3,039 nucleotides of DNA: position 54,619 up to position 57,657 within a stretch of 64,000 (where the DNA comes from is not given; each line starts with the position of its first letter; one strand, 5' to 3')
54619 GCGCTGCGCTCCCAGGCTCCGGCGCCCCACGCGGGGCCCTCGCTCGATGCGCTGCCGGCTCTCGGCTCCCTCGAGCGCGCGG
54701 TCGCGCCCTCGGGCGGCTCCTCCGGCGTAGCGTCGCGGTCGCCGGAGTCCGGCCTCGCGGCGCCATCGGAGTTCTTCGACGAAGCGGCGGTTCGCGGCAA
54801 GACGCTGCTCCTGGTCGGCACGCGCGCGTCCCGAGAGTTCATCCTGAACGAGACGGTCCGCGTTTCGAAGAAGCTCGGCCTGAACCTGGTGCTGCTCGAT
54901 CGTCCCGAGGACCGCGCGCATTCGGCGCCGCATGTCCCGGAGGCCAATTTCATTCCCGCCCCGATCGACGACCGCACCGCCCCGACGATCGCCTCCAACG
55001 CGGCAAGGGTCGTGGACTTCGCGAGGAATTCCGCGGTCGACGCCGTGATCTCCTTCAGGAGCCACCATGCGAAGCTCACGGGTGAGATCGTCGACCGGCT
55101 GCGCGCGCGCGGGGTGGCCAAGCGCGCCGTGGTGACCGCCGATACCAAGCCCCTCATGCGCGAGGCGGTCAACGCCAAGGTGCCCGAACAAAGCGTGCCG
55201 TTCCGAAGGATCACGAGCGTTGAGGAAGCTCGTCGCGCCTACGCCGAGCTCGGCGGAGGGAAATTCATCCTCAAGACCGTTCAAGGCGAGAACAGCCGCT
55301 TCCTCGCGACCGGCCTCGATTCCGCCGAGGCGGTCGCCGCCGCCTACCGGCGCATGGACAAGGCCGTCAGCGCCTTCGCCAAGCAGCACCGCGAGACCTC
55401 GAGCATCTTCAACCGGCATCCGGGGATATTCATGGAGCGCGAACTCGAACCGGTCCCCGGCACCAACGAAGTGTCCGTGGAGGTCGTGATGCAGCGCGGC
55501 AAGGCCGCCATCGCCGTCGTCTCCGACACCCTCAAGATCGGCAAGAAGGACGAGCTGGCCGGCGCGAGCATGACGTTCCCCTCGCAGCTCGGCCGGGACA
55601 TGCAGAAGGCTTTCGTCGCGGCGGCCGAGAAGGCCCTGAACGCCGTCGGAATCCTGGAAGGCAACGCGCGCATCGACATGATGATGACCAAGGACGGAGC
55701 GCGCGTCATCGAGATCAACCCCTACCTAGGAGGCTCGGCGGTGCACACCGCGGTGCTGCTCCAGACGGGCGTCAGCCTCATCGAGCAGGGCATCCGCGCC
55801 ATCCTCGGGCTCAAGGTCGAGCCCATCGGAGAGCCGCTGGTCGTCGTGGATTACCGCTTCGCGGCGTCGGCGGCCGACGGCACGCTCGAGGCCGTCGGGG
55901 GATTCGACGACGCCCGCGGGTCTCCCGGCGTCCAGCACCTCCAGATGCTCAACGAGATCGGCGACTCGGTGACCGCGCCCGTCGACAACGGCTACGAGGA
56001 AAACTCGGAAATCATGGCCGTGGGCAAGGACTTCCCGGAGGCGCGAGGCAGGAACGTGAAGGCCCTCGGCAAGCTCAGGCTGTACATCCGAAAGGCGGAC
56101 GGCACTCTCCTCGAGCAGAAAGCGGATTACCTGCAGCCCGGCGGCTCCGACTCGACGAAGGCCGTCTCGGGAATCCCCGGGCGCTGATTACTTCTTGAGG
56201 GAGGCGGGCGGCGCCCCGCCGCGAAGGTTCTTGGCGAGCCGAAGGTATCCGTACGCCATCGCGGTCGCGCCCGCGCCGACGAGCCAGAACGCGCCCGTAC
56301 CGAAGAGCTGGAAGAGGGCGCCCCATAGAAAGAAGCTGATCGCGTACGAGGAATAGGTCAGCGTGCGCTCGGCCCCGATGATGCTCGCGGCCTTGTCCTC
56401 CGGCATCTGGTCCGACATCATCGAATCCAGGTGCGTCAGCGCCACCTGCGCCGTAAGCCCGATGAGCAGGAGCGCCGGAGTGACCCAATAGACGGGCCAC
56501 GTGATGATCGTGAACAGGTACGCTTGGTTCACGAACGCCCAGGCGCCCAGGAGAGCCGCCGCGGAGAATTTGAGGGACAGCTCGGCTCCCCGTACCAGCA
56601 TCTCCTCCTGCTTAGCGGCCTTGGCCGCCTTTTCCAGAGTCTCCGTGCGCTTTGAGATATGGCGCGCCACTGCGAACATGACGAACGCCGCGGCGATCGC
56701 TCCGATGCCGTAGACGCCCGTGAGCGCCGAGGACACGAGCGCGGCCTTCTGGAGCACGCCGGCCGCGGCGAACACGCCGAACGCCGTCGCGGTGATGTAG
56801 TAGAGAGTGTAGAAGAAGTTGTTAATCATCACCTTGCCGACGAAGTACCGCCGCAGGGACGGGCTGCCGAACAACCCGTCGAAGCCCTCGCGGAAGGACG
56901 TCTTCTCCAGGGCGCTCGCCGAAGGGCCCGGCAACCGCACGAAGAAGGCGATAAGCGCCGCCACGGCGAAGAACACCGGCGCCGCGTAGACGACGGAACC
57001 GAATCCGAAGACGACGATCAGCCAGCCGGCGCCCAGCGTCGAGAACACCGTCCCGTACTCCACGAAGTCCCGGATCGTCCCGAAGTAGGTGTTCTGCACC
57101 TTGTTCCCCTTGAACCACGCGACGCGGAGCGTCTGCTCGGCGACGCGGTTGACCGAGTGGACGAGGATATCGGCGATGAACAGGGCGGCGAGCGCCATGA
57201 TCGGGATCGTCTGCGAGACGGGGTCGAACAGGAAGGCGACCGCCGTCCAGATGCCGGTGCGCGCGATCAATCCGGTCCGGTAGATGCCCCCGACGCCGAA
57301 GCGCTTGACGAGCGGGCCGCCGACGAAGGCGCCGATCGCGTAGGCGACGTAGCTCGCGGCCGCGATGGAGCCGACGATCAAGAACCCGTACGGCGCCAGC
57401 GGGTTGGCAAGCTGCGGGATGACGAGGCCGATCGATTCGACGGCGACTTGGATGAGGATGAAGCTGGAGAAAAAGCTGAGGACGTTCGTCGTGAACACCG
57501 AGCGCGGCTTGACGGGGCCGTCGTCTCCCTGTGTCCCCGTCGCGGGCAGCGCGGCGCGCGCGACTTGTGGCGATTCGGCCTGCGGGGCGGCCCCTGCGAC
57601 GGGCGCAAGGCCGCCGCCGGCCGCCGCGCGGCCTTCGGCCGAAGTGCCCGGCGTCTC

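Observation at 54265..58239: Convergent secreted ATP-grasp enzyme and MFS transporter sharing a related low-complexity N-terminal module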

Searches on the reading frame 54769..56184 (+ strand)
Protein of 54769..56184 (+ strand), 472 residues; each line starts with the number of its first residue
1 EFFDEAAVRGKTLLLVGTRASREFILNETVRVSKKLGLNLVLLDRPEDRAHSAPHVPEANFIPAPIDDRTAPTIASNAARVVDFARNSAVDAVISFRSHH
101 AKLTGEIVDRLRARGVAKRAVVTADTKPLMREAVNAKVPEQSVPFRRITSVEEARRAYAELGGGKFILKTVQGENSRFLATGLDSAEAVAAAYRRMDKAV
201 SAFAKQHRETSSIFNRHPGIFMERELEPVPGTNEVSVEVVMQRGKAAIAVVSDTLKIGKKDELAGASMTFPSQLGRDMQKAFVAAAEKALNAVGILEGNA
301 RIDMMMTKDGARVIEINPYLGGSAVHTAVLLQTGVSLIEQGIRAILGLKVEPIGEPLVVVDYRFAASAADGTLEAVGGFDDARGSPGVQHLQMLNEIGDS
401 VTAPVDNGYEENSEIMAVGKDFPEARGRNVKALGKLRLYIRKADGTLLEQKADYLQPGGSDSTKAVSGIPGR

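Call 27: search_solved_structures(query=window:54790-56184:+, max_evalue=1, show_alignments=2)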
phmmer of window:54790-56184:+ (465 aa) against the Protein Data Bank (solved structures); distinct sequences matched with E-value up to 1: 4.
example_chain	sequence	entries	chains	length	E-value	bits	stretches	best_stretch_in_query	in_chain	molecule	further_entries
3vot_A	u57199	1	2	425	5e-05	26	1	260-383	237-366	L-amino acid ligase, BL00235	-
3wo1_A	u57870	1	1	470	0.00041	23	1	74-299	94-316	Alanine-anticapsin ligase BacD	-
3wnz_A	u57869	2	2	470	0.0005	22.7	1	74-297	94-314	Alanine-anticapsin ligase BacD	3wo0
3vmm_A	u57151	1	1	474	0.0005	22.7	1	74-297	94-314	Alanine-anticapsin ligase BacD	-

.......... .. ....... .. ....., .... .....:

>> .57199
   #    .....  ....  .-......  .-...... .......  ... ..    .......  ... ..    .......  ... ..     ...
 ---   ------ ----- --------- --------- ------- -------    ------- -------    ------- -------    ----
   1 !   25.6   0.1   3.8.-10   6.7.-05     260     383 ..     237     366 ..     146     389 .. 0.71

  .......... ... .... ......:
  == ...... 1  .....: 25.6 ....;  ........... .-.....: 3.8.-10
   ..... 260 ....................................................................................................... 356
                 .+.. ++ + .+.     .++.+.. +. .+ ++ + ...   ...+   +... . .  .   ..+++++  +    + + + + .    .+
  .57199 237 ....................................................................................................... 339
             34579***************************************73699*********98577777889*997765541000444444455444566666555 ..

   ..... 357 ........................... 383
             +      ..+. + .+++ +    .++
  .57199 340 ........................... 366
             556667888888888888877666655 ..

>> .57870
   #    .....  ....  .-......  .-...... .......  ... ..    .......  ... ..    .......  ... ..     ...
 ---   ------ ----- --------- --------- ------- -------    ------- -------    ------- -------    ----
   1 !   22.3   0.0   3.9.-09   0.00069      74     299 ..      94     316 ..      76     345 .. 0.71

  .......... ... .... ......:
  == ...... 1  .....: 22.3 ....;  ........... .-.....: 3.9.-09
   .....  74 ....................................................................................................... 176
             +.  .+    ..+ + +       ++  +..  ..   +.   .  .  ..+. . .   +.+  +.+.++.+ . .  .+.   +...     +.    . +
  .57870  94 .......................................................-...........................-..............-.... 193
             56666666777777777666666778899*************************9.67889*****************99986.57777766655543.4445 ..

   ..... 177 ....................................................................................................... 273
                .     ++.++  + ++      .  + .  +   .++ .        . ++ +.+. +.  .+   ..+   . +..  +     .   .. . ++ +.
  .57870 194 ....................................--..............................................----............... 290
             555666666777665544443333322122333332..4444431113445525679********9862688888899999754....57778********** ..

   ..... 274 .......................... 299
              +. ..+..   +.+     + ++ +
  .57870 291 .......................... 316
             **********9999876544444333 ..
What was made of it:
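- Closest known: L-amino-acid ligases with a partner MFS efflux protein in dipeptide-antibiotic clusters. Different: The catalytic Arg sits in an R-x-D motif rather than after E-x-N (call 27).
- The window-clade active site lacks the Arg that BL00235 has after E-x-N (call 27), so the chemistry may differ from classical Lal enzymes.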

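Call 64: find_homologous_proteins(query=window:54769-56184:+, max_evalue=1e-8)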
Query window:54769-56184:+ (472 aa): 13 proteins with E <= 1e-8 among 8000 candidates.
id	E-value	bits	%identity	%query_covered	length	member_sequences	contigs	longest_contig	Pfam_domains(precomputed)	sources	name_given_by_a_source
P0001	0.0e+0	1011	100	100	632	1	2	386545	PF02655.20,PF18603.8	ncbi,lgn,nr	ncbi:MAG: ATP-grasp domain-containing protein [Elusimicrobia bacterium]|nr:ATP-grasp domain-containi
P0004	2.7e-150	519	57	95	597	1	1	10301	PF18603.8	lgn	-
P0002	2.6e-149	516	56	96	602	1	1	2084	PF18603.8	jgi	jgi:hypothetical protein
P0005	2.2e-148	513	56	97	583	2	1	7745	PF02655.20,PF18603.8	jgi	-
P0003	3.2e-147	509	55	97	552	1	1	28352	PF02655.20,PF18603.8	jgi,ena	-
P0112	2.8e-141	490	53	97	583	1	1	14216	PF02655.20,PF18603.8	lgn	-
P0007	9.7e-136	472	54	96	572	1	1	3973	PF18603.8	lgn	-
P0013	4.4e-126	440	49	97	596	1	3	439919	PF02655.20,PF18603.8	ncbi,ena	-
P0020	4.7e-126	440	50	96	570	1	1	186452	PF18603.8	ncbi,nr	ncbi:MAG: hypothetical protein HY077_06900 [Elusimicrobia bacterium]|nr:hypothetical protein [Elusim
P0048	1.1e-113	399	47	96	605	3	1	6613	PF18603.8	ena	-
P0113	8.0e-98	347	42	96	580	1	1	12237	PF13535.12,PF02655.20,PF18603.8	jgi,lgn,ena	-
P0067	3.3e-83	298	48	70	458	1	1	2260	PF02655.20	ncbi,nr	ncbi:MAG TPA: hypothetical protein VH309_12415, partial [Elusimicrobiota bacterium]|nr:hypothetical 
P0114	2.4e-56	210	44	57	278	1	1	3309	-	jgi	jgi:hypothetical protein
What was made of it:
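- Tried and rejected: A core-only word-indexed search with the ligase found fewer hits than the full-length one and no outgroup (call 64).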

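Call 66: find_encoding_contigs(protein=P0113, flank=8000, max_places=1)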
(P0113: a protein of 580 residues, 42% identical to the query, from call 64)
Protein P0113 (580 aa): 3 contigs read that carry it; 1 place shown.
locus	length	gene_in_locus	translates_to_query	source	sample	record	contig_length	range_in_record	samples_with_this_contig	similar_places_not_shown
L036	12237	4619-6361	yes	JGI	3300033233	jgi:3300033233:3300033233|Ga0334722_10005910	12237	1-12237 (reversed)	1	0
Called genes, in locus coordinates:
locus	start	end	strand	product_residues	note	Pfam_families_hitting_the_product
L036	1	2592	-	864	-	?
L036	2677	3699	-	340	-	PF05960:DUF885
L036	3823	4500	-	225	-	PF05960:DUF885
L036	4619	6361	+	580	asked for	PF02655:ATP-grasp_3 (weak), PF13535:ATP-grasp_4, PF18603:LAL_C2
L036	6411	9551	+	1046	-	-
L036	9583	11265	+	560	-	-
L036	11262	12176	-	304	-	PF01145:Band_7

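Call 68: search_protein_families(library=pfam, proteins=[L036:6411-9548:+, L036:9583-11262:+], max_evalue=0.1)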
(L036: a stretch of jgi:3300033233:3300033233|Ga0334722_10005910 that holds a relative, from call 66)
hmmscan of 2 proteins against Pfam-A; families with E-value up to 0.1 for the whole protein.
L036:6411-9548:+ (1046 aa): 2 families
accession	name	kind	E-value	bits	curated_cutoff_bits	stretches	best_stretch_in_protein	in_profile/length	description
PF18130.6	ATPgrasp_N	-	0.0041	18.1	27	1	229-268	42-81/81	ATP-grasp N-terminal domain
PF18603.7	LAL_C2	-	0.0052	17.5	29.4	1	521-592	1-78/78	L-amino acid ligase C-terminal domain 2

L036:9583-11262:+ (560 aa): 2 families
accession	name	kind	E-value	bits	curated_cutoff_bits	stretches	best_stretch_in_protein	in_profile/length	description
PF13480.13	Acetyltransf_6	-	0.007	17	22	1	290-425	2-137/143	Acetyltransferase (GNAT) domain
PF24420.1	DUF7551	-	0.049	14.1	52.6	1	102-151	55-105/187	Domain of unknown function (DUF7551)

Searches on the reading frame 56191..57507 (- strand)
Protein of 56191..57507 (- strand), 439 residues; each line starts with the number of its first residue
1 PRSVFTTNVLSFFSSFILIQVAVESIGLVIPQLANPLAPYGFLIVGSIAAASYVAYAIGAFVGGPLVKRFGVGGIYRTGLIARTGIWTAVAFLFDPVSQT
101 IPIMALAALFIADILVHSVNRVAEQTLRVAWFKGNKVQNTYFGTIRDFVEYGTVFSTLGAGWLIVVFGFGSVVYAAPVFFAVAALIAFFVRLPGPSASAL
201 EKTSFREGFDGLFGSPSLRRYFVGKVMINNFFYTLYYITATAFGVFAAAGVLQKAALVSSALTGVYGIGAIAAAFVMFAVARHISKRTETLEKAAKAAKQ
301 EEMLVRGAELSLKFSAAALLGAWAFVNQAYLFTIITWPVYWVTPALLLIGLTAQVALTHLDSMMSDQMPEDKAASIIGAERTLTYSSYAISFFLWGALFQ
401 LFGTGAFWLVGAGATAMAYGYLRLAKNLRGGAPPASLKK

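Call 22: search_protein_representatives(protein=window:56191-57507:-)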
Query: 439 residues. Proteins with E-value up to 0.001 (for the whole library): 44; up to 1e-10: 32; up to 1e-30: 12. The best 44 are listed.
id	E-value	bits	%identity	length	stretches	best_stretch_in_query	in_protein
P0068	1.3e-275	930.3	100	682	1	1-439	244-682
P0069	3.6e-128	444.6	54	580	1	1-430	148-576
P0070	5.4e-114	397.9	50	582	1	1-429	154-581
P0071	2.3e-106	372.8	45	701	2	3-357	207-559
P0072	3.6e-97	342.5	46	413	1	21-429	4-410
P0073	5.4e-92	325.4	41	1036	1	1-431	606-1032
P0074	8.1e-82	291.9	39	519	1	3-426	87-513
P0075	1.2e-75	271.6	42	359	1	72-430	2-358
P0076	6.3e-67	242.8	37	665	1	1-428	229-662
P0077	3.5e-60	220.6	38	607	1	3-429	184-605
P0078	3.7e-44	167.8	43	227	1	208-429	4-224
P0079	4.4e-39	151.1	48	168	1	265-428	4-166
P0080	7.1e-30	120.8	30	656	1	9-425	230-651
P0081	9.0e-29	117.2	31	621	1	15-419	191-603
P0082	9.8e-29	117.0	41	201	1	235-430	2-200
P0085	3.0e-24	102.3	33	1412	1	10-425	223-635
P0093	1.0e-17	80.8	27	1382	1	11-426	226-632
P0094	1.5e-16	76.9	31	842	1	1-429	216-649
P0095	1.8e-15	73.4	28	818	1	10-408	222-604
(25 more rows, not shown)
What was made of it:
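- Closest known: L-amino-acid ligases with a partner MFS efflux protein in dipeptide-antibiotic clusters. Different: The MFS belongs to a separate small subfamily defined by its N-extension (call 22).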

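Call 43: search_protein_families(library=pfam, proteins=[P0085, P0093, P0094, P0095], max_evalue=0.01)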
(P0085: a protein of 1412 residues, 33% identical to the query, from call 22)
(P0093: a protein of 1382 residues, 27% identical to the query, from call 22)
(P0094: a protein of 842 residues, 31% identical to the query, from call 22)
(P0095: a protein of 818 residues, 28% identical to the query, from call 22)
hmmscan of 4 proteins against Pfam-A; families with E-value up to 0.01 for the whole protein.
P0085 (1412 aa): 5 families
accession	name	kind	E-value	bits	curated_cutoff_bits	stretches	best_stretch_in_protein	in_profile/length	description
PF07690.21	MFS_1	-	3.3e-16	59.6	33.4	2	228-500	6-267/347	Major Facilitator Superfamily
PF13535.11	ATP-grasp_4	-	3.6e-13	49.9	27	1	977-1127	2-156/160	ATP-grasp domain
PF18603.7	LAL_C2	-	7.7e-13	49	29.4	1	1169-1244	2-77/78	L-amino acid ligase C-terminal domain 2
PF18130.6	ATPgrasp_N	-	2.4e-10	41.3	27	1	853-932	1-79/81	ATP-grasp N-terminal domain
PF15632.11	ATPgrasp_Ter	-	0.0092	16.2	29.1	0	1026-1126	4-89/131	ATP-grasp in the biosynthetic pathway with Ter operon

P0093 (1382 aa): 7 families
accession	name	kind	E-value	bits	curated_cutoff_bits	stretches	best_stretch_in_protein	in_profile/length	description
PF13535.11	ATP-grasp_4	-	1.9e-13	50.8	27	1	1097-1252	2-156/160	ATP-grasp domain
PF18603.7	LAL_C2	-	1.7e-12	47.8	29.4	1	1295-1367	2-74/78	L-amino acid ligase C-terminal domain 2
PF18130.6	ATPgrasp_N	-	1.1e-07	32.8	27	1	969-1048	1-79/81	ATP-grasp N-terminal domain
PF07690.21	MFS_1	-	2.6e-06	27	33.4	1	243-593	17-340/347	Major Facilitator Superfamily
PF15632.11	ATPgrasp_Ter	-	2.2e-05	24.7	29.1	0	1226-1251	63-88/131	ATP-grasp in the biosynthetic pathway with Ter operon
PF02786.22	CPSase_L_D2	-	0.00039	20.4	19.8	1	1063-1278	3-207/211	Carbamoyl-phosphate synthase L chain, ATP binding domain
PF02655.19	ATP-grasp_3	-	0.0016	18.9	23.2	1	1060-1251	2-159/160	ATP-grasp domain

P0094 (842 aa): 2 families
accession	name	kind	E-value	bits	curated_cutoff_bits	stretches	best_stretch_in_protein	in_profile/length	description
PF07690.21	MFS_1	-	4.2e-11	42.8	33.4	1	228-600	6-345/347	Major Facilitator Superfamily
PF00583.31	Acetyltransf_1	-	0.00028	21.6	20.7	1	718-798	34-106/116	Acetyltransferase (GNAT) family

P0095 (818 aa): 1 family
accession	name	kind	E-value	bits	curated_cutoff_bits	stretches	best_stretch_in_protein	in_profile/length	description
PF07690.21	MFS_1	-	9.1e-12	45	33.4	1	239-587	16-346/347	Major Facilitator Superfamily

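Call 44: search_solved_structures(query=window:56191-57507:-, max_evalue=1)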
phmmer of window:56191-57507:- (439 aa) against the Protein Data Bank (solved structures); distinct sequences matched with E-value up to 1: 0.
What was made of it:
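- Tried and rejected: phmmer of the MFS core against PDB found nothing (call 44).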
